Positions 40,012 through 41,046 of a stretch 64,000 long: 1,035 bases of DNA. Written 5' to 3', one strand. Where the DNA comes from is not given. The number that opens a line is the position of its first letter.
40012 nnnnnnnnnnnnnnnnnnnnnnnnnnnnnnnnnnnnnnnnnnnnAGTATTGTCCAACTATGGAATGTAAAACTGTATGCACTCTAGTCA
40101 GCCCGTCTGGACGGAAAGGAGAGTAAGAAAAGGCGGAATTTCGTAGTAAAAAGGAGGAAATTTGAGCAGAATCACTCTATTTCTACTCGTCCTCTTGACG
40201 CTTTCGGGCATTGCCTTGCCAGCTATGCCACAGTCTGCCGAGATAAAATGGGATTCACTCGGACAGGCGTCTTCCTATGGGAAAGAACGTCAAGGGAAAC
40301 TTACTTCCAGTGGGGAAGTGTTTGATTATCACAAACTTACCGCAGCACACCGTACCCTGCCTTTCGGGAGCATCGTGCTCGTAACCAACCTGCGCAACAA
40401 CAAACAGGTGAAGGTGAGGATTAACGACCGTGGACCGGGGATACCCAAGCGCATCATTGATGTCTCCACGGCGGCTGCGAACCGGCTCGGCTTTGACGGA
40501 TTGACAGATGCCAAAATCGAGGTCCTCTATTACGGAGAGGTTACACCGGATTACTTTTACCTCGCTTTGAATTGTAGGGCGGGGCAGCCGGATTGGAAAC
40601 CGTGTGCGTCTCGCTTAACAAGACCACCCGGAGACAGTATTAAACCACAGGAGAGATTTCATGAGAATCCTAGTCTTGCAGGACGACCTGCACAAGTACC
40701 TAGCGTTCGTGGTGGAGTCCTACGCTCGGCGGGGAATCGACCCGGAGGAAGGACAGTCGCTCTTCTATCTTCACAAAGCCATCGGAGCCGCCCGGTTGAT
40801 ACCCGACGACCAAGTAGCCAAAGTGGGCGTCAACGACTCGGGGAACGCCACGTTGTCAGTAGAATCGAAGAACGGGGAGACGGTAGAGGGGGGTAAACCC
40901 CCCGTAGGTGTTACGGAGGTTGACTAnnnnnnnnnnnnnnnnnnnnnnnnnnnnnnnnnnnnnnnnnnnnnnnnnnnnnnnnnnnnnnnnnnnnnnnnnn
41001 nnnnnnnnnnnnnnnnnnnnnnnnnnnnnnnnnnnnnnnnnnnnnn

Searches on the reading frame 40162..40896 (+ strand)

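Call 27: search_protein_families(library=phrogs, proteins=[window:40162-40896:+], max_evalue=0.001)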
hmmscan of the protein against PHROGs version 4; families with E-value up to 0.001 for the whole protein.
window:40162-40896:+ (244 aa): 2 families
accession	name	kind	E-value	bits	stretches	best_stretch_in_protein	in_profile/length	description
phrog_28106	-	unknown function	1e-22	81.9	1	30-133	99-202/290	-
phrog_7930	-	other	2.3e-21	76.6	1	32-112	288-370/896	lipoprotein precursor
